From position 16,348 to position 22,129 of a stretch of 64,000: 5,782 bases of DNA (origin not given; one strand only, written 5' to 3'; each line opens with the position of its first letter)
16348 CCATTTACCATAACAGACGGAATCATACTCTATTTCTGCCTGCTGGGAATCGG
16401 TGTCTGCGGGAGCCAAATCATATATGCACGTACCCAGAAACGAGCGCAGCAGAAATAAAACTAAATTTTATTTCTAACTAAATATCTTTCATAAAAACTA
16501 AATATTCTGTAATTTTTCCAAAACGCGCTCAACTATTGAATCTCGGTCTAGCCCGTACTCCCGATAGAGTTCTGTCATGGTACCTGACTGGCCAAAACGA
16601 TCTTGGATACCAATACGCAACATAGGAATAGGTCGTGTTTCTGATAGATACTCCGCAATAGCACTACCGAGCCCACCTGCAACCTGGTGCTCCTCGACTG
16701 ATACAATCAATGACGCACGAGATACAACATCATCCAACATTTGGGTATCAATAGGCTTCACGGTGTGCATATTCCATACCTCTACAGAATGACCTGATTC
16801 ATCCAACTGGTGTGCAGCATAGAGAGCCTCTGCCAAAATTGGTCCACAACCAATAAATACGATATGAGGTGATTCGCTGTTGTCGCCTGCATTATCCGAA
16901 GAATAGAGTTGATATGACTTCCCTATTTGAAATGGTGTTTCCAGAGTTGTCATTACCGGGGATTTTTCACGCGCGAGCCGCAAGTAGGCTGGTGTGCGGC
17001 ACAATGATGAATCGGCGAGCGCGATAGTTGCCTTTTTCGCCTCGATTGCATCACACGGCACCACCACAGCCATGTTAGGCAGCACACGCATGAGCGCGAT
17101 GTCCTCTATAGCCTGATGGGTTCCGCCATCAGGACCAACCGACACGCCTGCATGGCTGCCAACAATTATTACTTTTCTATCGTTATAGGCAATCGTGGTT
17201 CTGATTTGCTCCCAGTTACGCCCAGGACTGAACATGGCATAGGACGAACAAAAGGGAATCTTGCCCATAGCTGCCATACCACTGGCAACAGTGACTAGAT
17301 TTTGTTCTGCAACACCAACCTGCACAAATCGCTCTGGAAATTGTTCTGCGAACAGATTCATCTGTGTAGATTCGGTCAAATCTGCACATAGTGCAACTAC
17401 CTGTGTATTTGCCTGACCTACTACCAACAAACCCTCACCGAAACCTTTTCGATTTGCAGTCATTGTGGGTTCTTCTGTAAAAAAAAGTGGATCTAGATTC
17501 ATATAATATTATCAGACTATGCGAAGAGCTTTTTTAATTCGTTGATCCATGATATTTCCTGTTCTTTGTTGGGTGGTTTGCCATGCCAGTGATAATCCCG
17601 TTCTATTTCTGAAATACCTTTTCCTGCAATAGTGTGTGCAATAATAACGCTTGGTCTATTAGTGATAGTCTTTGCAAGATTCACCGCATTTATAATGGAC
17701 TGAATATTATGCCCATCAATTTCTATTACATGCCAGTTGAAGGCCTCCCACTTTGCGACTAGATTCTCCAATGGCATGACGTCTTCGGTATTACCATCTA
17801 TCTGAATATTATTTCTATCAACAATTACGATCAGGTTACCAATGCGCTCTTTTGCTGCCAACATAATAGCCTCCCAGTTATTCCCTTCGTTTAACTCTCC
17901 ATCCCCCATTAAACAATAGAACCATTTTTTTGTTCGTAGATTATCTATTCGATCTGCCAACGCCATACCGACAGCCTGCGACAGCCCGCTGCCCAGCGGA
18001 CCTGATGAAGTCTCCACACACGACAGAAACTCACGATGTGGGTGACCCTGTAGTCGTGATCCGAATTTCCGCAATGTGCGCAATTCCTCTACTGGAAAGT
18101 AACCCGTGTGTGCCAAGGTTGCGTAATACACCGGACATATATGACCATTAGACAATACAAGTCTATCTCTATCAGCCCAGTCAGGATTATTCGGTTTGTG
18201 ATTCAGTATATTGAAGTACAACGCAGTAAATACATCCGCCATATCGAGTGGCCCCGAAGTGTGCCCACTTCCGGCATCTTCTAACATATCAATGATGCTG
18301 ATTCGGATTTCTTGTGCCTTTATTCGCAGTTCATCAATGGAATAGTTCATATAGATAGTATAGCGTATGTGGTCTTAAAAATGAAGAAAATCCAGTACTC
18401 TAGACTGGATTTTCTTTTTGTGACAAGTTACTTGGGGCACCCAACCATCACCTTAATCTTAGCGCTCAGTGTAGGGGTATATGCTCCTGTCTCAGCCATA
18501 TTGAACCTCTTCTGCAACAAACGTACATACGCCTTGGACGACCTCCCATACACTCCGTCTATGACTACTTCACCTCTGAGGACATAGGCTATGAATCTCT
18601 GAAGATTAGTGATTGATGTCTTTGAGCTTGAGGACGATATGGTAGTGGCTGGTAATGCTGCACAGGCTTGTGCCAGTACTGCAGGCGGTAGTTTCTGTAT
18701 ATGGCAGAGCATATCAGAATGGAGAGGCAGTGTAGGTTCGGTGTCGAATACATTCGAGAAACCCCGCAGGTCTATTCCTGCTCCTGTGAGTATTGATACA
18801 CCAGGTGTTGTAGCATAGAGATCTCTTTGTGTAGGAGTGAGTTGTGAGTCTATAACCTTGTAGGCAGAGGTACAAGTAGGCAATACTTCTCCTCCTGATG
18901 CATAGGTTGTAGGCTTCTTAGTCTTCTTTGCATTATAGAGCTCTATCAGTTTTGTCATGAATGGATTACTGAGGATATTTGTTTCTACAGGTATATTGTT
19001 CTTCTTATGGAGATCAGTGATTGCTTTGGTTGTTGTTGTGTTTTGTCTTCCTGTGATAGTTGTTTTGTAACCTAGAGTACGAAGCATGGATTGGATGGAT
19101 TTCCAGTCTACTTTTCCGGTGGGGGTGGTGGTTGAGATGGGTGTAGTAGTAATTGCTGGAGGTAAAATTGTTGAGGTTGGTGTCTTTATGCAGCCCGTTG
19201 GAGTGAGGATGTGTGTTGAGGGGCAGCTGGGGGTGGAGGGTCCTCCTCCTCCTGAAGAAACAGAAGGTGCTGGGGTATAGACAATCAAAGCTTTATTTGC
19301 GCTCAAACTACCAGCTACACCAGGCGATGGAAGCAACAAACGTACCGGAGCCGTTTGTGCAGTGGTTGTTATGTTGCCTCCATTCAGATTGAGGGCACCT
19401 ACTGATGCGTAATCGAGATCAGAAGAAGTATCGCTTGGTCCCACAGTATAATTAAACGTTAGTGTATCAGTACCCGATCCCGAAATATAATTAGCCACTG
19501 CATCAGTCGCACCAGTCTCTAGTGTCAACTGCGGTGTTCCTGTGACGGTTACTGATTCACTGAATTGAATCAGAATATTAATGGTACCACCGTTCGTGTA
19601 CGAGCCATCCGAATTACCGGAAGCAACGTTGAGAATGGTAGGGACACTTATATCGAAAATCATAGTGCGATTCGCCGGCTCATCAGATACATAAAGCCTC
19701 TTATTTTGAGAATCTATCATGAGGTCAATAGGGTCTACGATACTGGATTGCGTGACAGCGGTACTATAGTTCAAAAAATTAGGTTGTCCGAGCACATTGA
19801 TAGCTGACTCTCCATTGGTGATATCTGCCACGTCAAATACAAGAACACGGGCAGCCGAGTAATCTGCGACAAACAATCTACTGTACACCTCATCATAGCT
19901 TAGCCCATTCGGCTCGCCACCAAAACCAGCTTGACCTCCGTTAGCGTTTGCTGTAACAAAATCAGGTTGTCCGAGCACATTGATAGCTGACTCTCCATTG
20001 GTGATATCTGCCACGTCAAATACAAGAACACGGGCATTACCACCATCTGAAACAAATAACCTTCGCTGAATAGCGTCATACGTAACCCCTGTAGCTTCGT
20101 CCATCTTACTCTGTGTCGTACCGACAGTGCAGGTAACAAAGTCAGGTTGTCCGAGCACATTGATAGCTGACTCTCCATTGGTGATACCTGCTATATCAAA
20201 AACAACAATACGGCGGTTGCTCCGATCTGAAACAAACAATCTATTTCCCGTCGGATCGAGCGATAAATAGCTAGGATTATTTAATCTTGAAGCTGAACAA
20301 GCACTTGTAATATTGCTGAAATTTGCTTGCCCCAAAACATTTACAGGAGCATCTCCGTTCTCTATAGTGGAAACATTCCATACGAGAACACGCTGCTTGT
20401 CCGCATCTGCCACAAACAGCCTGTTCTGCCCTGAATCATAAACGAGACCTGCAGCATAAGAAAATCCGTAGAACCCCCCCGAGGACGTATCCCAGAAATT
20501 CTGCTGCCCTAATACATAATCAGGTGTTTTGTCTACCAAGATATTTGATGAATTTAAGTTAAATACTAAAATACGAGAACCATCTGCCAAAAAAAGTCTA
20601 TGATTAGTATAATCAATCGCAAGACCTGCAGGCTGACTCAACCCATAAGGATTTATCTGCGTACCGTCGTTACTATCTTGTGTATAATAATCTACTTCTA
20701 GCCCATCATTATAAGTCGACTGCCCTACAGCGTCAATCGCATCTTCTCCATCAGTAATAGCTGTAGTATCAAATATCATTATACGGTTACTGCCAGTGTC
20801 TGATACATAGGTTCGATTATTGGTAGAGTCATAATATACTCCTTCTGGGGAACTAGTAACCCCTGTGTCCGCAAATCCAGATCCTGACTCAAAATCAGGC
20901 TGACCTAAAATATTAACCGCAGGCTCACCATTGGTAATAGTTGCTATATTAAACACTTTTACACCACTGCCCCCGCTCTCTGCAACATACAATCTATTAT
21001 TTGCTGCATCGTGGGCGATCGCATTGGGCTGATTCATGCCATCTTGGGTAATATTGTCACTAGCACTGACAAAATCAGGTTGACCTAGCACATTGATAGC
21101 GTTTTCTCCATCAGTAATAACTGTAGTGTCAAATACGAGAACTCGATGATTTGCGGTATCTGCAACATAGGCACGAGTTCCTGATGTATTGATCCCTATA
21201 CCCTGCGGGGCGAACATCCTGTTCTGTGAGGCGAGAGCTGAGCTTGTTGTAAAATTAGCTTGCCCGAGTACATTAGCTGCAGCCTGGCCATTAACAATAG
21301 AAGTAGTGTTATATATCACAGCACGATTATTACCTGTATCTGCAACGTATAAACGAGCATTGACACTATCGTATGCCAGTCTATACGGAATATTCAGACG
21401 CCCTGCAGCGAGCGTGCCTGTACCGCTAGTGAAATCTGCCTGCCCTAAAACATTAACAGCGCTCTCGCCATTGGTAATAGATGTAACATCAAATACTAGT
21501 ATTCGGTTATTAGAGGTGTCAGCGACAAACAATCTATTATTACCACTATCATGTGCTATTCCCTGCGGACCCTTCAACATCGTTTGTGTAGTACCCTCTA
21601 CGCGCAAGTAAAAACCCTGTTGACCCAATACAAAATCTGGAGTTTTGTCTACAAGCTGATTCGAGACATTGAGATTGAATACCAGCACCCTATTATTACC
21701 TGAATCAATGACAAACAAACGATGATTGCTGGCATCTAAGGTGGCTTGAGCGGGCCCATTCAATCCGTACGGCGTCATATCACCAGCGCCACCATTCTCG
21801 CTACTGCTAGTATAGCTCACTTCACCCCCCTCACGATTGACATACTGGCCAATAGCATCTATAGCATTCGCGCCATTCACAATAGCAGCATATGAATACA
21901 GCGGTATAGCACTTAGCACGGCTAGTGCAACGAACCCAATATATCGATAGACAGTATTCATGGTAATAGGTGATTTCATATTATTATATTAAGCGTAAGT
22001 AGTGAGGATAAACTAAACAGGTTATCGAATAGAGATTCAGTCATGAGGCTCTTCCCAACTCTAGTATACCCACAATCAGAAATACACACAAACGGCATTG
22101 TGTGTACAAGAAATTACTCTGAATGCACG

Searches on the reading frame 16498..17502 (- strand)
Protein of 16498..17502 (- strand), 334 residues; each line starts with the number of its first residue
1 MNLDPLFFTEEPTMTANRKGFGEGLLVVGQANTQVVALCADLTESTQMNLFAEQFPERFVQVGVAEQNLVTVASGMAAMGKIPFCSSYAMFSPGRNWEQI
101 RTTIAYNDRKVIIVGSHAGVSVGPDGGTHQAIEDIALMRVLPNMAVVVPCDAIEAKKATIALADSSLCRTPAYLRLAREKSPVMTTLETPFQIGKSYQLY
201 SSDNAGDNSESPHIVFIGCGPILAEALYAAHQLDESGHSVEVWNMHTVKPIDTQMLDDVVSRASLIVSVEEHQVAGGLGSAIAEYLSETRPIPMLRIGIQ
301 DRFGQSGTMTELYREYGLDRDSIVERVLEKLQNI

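Call 79: search_protein_families(library=pfam, proteins=[window:16498-17502:-], max_evalue=0.001)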
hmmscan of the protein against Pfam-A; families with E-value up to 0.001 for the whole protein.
window:16498-17502:- (334 aa): 3 families
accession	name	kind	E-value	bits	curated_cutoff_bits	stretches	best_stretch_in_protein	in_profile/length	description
PF02779.29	Transket_pyr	-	5.7e-39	134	27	1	16-180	4-171/174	Transketolase, pyrimidine binding domain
PF02780.25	Transketolase_C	-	2.5e-25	89.2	25.9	1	209-323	7-124/124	Transketolase, C-terminal domain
PF22613.1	Transketolase_C_1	-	4.4e-08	33.8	27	1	208-319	8-113/113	Transketolase-like TK C-terminal domain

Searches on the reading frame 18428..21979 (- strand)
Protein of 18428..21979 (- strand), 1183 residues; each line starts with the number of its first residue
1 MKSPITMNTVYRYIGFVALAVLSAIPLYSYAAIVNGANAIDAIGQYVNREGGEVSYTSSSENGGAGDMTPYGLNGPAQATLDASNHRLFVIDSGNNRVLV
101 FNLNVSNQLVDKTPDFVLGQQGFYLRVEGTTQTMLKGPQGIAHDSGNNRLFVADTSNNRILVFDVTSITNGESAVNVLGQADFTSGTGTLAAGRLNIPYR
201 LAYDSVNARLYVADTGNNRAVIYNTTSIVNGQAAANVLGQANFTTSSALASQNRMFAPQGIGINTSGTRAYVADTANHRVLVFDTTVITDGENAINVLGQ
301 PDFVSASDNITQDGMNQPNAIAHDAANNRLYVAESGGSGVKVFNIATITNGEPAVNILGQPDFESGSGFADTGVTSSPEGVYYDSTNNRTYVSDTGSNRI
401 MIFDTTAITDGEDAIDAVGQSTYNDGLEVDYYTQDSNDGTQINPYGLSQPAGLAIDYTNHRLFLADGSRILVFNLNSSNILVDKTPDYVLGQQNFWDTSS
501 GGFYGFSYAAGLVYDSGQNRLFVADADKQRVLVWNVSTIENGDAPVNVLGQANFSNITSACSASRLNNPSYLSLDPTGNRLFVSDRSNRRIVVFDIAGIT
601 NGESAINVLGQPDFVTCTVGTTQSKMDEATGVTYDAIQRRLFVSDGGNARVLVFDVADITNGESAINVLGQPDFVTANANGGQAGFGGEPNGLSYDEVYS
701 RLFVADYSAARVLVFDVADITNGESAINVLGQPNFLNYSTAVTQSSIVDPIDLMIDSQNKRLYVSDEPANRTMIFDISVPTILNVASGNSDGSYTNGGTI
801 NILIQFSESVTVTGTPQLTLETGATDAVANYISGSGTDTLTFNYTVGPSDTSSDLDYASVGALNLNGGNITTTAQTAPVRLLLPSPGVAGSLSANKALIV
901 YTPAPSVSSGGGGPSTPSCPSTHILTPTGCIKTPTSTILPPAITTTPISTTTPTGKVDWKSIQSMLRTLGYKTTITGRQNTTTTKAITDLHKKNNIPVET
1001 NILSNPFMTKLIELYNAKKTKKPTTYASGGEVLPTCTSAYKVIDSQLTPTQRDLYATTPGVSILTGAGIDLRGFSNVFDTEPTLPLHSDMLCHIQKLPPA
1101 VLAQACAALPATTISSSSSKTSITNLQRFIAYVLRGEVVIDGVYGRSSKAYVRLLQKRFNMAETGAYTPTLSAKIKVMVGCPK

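Call 50: search_protein_families(library=pfam, proteins=[window:18428-21979:-], max_evalue=0.001)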
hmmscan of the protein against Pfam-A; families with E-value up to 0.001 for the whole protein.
window:18428-21979:- (1183 aa): 7 families
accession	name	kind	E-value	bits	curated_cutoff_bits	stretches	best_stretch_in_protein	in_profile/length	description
PF01436.27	NHL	-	1.9e-40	135.3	20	1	136-163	2-28/28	NHL repeat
PF01731.26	Arylesterase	-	1.7e-15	57.4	21.3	0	619-656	46-83/86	Arylesterase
PF08450.18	SGL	-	3.8e-11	43.5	26.3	0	81-164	141-211/246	SMP-30/Gluconolactonase/LRE-like region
PF25021.1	TEN_NHL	-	4.7e-11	42.7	27.1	1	131-326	137-328/357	Teneurin NHL domain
PF10282.15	Lactonase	-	5.1e-09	36.2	21.7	0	555-607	25-79/344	Lactonase, 7-bladed beta-propeller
PF01471.23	PG_binding_1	-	5.6e-09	36.5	23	0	1124-1171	6-53/57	Putative peptidoglycan binding domain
PF17170.10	DUF5128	-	1.8e-05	24.5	22.9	0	147-164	53-70/321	6-bladed beta-propeller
